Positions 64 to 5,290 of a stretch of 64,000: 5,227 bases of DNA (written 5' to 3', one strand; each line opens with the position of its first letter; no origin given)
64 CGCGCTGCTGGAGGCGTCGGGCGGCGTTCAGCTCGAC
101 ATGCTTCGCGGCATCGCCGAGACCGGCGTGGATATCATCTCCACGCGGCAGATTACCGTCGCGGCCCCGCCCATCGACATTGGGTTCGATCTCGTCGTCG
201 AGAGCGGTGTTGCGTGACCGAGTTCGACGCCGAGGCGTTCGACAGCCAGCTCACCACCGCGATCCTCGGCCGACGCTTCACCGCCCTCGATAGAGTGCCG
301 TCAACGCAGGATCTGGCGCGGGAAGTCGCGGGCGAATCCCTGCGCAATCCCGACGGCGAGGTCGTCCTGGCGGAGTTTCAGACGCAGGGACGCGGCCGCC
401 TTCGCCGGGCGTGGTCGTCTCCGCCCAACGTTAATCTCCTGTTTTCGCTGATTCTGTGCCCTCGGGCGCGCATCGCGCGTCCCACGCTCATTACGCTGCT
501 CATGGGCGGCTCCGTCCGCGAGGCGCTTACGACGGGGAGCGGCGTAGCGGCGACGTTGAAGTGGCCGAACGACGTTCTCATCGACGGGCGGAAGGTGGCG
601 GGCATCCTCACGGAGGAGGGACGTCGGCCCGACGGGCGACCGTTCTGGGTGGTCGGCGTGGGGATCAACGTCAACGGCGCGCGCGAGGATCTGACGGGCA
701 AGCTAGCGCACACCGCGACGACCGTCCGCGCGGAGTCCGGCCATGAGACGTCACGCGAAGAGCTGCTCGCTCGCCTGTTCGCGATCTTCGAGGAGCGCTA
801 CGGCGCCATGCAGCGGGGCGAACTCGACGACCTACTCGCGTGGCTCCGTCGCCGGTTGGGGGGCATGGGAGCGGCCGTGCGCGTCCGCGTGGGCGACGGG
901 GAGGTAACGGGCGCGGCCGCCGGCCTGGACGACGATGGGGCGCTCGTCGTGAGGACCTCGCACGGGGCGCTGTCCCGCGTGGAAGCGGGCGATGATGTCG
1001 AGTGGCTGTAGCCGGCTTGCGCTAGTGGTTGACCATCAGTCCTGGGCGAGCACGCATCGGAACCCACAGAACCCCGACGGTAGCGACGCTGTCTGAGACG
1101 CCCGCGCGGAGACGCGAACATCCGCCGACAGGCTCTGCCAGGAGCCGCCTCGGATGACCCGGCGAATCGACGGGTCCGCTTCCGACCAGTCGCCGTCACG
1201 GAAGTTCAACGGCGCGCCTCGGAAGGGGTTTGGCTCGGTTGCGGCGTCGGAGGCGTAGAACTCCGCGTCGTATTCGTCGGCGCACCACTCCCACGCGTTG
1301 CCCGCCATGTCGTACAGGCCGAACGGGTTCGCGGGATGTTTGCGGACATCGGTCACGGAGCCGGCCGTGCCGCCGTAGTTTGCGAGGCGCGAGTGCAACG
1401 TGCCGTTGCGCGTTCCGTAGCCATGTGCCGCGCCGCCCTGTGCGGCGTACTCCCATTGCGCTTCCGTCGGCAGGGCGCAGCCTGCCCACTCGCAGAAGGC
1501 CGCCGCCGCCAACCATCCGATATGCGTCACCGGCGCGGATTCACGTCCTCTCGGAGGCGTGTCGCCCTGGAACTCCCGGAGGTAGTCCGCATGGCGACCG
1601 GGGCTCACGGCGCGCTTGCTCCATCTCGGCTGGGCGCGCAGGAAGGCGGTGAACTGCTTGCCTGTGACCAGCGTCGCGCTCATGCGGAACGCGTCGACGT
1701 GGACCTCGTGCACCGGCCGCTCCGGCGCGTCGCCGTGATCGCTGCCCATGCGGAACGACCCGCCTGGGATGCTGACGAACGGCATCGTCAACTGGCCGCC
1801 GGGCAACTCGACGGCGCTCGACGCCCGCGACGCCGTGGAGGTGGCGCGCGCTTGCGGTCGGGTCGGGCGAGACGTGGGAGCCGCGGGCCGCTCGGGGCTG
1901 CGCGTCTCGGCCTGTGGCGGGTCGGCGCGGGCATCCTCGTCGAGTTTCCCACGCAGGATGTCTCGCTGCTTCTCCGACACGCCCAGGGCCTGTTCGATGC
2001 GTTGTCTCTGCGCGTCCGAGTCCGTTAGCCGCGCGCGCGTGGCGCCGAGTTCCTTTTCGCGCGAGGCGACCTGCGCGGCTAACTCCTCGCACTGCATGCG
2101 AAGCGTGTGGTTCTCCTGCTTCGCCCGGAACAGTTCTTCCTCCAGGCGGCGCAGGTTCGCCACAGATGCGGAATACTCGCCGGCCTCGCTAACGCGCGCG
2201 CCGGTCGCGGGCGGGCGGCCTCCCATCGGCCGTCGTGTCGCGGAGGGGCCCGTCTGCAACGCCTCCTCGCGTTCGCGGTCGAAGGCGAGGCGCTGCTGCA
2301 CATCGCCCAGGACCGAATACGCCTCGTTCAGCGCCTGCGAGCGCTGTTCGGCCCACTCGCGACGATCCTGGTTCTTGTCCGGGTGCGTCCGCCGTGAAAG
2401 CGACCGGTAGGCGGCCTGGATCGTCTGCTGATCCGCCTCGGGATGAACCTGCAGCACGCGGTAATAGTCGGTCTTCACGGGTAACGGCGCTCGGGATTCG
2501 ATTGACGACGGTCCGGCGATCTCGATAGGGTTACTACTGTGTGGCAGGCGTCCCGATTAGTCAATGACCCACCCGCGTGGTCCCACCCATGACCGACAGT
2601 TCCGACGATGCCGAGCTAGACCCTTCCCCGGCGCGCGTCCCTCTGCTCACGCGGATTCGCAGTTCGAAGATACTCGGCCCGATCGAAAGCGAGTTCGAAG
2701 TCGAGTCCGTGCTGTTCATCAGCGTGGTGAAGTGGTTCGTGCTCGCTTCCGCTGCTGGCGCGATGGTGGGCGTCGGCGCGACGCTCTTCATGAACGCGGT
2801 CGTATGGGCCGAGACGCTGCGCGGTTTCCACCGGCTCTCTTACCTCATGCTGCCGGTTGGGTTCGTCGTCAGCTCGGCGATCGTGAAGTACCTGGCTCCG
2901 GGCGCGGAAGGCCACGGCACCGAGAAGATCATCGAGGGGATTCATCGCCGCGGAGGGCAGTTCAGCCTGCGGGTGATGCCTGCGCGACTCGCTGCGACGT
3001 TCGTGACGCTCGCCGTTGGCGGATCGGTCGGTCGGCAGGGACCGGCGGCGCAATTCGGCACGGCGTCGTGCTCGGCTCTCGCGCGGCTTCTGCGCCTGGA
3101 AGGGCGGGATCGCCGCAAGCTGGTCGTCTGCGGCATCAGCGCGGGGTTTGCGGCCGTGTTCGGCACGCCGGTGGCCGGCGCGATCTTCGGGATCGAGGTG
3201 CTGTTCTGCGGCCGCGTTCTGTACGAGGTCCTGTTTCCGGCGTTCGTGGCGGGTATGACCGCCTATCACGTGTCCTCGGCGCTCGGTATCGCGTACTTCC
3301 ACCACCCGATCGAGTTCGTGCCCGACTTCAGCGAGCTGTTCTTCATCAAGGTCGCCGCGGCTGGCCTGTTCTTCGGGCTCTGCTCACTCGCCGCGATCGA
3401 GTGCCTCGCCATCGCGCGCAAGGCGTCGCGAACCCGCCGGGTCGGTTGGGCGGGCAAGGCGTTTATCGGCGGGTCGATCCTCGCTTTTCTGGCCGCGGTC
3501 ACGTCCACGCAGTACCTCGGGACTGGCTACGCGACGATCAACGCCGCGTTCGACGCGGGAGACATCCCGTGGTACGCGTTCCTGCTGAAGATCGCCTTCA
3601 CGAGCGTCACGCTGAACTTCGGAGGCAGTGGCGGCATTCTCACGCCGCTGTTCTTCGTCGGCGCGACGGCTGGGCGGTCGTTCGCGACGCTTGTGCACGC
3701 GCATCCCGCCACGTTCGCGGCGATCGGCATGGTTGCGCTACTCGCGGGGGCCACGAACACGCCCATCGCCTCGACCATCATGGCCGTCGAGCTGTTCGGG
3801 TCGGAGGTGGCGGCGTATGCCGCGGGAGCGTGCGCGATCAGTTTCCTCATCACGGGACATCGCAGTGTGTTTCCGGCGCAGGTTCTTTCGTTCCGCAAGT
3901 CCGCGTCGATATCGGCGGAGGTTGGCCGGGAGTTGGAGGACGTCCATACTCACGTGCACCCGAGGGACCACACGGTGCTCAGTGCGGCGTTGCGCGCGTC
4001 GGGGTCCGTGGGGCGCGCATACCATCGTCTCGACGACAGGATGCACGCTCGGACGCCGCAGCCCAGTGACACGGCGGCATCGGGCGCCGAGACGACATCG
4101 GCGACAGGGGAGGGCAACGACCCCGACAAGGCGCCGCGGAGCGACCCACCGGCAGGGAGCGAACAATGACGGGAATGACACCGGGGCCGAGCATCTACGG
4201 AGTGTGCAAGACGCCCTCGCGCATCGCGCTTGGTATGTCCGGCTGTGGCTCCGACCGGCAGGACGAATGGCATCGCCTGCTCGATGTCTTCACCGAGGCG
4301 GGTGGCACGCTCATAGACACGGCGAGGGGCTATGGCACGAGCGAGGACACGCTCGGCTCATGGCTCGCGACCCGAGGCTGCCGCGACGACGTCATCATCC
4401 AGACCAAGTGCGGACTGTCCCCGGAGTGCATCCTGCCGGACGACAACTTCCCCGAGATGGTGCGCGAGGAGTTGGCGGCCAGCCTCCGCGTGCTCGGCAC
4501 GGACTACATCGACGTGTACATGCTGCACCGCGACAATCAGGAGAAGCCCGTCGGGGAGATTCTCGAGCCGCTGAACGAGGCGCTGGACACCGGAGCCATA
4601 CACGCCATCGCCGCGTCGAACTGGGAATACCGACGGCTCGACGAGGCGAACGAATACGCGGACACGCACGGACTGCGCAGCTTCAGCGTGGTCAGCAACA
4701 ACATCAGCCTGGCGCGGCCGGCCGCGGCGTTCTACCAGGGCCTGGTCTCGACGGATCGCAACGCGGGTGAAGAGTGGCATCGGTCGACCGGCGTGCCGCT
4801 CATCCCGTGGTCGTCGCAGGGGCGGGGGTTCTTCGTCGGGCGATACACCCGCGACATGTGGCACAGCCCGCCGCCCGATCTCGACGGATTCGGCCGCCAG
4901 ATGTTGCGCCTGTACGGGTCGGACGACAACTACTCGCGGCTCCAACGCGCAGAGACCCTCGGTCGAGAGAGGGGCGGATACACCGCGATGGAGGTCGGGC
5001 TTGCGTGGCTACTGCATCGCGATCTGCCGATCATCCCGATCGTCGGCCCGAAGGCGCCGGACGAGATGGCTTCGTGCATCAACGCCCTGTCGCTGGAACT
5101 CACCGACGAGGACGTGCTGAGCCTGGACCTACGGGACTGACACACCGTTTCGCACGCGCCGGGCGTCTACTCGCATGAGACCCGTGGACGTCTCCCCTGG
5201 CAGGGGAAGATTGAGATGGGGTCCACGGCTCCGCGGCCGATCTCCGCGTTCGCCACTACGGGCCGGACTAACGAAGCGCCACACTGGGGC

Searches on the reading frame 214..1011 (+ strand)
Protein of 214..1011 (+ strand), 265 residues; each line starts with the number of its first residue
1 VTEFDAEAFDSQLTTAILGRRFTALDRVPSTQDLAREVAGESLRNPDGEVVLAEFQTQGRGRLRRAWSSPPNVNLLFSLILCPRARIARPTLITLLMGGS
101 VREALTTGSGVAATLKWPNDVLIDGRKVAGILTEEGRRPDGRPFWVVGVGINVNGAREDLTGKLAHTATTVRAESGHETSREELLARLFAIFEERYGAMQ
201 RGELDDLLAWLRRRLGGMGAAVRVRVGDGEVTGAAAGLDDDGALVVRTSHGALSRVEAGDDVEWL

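Call 51: search_protein_families(library=pfam, proteins=[window:214-1011:+], max_evalue=0.0001)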
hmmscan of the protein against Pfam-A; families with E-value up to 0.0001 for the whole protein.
window:214-1011:+ (265 aa): 3 families
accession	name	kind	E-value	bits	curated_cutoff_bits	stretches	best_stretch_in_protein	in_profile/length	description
PF03099.24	BPL_LplA_LipB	-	3.6e-16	59.7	21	1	27-137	4-119/133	Biotin/lipoate A/B protein ligase family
PF02237.23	BPL_C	-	4.7e-09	36.5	21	1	219-260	3-44/48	Biotin protein ligase C terminal domain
PF16917.10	BPL_LplA_LipB_2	-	2.8e-05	24.2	27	1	75-186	42-156/183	Biotin/lipoate A/B protein ligase family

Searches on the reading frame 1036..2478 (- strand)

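Call 51: search_protein_families(library=pfam, proteins=[window:1036-2478:-], max_evalue=0.0001)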
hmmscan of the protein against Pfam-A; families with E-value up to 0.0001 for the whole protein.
window:1036-2478:- (480 aa): 2 families
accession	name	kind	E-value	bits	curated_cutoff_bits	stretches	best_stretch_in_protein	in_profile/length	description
PF03781.23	FGE-sulfatase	-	6.4e-51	173.9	23.3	1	234-476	5-254/255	Sulfatase-modifying factor enzyme 1-like domain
PF00226.36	DnaJ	-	4.1e-18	65.7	27.8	1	4-67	1-63/63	DnaJ domain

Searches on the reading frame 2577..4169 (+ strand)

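Call 51: search_protein_families(library=pfam, proteins=[window:2577-4169:+], max_evalue=0.0001)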
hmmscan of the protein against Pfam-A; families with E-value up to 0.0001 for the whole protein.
window:2577-4169:+ (530 aa): 1 family
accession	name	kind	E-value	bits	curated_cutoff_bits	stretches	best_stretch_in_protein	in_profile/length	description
PF00654.25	Voltage_CLC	-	1.7e-70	238.4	24.8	1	95-426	1-345/346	Voltage gated chloride channel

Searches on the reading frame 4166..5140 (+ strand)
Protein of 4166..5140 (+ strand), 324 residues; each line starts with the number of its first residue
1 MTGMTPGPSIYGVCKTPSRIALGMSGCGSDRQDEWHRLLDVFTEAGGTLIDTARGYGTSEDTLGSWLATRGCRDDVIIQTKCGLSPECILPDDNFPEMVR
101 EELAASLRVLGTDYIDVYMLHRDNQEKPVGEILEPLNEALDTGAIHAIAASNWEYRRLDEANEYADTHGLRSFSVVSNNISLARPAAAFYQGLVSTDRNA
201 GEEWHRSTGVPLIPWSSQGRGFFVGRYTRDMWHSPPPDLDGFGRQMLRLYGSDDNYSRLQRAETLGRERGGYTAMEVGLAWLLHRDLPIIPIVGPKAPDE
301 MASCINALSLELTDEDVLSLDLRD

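Call 51: search_protein_families(library=pfam, proteins=[window:4166-5140:+], max_evalue=0.0001)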
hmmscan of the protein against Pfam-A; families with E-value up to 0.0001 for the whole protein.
window:4166-5140:+ (324 aa): 1 family
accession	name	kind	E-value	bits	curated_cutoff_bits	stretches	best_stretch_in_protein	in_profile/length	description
PF00248.27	Aldo_ket_red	-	5e-48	164.1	24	1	20-321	2-287/291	Aldo/keto reductase family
